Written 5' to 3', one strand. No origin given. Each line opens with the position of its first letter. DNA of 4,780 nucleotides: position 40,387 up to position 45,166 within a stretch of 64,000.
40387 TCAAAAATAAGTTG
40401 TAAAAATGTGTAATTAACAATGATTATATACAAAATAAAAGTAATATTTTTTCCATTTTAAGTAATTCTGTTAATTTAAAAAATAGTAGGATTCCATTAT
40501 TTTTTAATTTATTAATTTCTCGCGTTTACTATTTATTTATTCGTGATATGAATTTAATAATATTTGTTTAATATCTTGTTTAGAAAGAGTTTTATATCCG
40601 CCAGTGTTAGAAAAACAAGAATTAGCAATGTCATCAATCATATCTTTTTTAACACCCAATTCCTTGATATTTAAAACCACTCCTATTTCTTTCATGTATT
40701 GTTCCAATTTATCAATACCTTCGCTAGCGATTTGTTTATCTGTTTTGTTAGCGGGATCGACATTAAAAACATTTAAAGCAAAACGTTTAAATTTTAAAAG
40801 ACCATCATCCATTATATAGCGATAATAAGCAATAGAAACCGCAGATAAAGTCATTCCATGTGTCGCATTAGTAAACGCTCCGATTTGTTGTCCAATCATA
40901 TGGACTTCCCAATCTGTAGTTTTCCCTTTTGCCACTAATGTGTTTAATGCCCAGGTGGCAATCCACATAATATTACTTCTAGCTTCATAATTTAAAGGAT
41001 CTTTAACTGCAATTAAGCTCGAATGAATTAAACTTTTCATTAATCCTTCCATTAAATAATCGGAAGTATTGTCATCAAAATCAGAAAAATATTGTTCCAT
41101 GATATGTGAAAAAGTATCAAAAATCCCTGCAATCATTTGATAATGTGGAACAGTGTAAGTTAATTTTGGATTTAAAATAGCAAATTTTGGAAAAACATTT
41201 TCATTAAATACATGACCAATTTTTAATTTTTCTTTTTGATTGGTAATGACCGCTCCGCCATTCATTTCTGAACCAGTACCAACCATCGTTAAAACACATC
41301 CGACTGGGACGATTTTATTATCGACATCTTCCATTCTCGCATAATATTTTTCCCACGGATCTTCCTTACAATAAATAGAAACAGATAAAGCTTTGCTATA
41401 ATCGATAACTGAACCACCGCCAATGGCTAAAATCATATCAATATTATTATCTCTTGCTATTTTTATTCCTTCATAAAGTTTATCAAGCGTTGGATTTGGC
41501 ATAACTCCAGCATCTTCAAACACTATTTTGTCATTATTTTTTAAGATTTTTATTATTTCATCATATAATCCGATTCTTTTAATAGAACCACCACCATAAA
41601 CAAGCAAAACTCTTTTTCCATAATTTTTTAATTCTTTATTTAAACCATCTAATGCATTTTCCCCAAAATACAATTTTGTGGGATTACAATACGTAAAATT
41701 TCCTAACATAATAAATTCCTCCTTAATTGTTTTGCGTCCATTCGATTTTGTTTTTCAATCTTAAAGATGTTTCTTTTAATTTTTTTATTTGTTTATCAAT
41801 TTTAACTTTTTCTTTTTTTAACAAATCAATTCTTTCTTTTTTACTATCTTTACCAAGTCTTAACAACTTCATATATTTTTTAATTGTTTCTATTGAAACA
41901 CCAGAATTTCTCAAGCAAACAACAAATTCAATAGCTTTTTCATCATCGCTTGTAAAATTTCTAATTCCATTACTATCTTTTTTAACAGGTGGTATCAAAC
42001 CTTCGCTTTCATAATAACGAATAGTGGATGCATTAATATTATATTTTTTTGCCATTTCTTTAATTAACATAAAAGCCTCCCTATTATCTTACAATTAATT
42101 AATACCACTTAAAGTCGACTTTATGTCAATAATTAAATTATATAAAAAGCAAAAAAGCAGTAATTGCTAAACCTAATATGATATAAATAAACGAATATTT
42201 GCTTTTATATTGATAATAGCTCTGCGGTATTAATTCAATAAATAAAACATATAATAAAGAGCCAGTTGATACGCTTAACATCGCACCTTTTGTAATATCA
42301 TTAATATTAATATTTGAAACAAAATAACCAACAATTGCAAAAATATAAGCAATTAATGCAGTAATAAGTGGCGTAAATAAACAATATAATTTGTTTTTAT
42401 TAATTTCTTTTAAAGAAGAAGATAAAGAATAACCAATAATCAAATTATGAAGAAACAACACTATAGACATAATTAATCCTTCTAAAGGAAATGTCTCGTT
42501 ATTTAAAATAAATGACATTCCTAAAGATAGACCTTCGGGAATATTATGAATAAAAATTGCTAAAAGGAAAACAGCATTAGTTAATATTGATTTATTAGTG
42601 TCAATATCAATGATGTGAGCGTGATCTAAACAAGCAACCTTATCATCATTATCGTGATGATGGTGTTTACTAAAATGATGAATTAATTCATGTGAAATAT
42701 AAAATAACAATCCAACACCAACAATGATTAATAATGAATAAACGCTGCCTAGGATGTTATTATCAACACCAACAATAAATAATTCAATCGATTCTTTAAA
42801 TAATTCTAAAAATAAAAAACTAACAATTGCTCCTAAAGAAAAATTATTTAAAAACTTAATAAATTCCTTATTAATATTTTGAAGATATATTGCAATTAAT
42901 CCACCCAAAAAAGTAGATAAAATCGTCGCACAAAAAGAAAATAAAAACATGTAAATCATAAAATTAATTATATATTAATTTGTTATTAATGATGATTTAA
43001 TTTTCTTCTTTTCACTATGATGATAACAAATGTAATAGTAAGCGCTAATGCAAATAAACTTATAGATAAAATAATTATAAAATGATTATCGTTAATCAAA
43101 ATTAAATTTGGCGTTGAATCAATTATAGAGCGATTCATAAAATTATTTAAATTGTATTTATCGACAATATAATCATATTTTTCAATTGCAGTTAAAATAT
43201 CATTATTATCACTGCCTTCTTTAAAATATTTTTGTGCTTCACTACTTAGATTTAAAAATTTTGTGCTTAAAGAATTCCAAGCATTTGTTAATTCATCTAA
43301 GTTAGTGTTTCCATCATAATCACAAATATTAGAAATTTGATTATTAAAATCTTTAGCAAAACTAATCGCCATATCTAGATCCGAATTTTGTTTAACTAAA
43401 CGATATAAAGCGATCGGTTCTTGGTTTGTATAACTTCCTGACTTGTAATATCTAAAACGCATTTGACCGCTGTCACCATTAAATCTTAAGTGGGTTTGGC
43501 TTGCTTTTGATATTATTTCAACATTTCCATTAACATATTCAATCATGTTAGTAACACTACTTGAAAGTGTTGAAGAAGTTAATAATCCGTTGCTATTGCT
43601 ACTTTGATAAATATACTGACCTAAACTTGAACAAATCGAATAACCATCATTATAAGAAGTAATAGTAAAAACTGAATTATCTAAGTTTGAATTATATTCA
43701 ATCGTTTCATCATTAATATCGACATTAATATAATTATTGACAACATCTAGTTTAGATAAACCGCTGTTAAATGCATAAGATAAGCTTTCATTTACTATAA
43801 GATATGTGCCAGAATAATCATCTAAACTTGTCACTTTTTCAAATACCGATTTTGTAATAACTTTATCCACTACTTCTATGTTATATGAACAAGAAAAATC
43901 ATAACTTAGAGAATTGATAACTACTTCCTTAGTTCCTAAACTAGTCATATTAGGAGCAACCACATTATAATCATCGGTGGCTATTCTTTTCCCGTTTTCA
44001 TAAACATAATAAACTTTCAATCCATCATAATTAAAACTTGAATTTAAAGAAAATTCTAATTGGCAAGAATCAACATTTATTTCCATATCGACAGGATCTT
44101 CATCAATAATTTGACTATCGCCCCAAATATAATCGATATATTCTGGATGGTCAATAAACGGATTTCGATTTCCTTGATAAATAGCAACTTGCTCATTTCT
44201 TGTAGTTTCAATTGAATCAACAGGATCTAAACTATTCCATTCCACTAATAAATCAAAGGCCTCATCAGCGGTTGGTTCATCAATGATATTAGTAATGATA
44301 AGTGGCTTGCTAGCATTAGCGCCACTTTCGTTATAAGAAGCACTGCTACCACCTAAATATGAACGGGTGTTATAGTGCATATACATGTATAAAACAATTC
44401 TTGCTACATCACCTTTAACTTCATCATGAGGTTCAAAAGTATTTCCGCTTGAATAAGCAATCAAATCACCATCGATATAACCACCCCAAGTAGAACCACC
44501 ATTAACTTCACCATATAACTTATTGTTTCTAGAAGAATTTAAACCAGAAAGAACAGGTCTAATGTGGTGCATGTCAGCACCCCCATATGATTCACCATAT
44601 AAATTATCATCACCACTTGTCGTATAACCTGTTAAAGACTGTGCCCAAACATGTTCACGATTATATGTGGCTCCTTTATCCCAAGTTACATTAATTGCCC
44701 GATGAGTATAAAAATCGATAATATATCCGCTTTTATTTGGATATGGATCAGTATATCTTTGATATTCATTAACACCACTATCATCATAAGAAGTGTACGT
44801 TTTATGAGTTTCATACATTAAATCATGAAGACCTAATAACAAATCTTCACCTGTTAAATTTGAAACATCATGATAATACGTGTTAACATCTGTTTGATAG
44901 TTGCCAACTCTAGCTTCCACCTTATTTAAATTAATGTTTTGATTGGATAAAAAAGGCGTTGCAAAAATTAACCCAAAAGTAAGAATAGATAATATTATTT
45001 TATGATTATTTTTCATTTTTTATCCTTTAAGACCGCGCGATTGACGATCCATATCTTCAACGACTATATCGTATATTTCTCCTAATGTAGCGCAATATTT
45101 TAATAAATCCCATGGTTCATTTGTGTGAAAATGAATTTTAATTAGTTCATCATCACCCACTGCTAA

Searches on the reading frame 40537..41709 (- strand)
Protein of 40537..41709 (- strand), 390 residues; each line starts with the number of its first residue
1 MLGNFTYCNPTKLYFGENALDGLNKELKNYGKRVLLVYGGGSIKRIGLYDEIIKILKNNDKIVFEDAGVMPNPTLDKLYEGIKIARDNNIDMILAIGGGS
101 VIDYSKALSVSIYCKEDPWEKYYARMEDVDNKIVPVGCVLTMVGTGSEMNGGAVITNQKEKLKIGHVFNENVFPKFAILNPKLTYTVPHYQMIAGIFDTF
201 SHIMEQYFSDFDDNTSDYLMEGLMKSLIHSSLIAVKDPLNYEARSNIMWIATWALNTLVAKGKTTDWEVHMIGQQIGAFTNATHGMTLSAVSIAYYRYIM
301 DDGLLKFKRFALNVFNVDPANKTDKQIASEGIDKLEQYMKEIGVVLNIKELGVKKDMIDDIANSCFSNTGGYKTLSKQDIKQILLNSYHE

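Call 60: search_protein_families(library=pfam, proteins=[window:40537-41709:-], max_evalue=0.00001)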
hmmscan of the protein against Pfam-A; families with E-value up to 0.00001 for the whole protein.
window:40537-41709:- (390 aa): 3 families
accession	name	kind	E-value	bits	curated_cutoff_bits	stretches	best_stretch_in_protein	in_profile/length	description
PF00465.25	Fe-ADH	-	2.5e-43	148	31.3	1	10-181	1-168/168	Iron-containing alcohol dehydrogenase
PF25137.1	ADH_Fe_C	-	3.4e-26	92.6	27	1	193-387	2-193/194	Fe-containing alcohol dehydrogenase family, C-terminal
PF13685.12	Fe-ADH_2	-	2.9e-06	27.8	28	1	15-111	2-96/149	Iron-containing alcohol dehydrogenase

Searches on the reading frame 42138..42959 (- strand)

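Call 60: search_protein_families(library=pfam, proteins=[window:42138-42959:-], max_evalue=0.00001)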
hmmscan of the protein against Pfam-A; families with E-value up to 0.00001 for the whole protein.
window:42138-42959:- (273 aa): 1 family
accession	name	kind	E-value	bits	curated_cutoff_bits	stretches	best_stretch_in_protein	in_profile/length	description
PF02535.28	Zip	-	7.9e-24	84.9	35.1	1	123-270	173-322/323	ZIP Zinc transporter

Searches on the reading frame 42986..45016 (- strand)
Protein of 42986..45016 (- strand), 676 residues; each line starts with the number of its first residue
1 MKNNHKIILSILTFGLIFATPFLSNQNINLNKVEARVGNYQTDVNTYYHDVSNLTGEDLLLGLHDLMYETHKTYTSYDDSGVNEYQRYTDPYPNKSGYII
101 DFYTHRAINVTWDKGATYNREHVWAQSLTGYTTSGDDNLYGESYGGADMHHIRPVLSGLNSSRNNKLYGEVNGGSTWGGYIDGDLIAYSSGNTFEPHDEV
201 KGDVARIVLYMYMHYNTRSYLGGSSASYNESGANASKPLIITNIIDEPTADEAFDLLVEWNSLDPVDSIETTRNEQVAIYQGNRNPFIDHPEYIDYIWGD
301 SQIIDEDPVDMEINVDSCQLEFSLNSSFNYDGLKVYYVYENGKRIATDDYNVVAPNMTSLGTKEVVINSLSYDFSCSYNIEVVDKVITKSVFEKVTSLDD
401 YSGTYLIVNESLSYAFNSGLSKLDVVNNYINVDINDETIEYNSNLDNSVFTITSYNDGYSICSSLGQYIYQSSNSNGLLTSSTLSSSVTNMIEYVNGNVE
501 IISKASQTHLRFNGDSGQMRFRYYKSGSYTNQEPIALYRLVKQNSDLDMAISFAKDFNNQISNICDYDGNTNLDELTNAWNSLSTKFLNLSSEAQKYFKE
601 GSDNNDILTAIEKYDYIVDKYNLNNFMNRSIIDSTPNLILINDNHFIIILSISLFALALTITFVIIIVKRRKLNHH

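Call 60: search_protein_families(library=pfam, proteins=[window:42986-45016:-], max_evalue=0.00001)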
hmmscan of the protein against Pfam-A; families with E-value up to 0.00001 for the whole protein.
window:42986-45016:- (676 aa): 1 family
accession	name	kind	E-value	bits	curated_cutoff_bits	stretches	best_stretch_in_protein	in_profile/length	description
PF04231.19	Endonuclease_1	-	1.3e-34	120.5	25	1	92-292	36-235/235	Endonuclease I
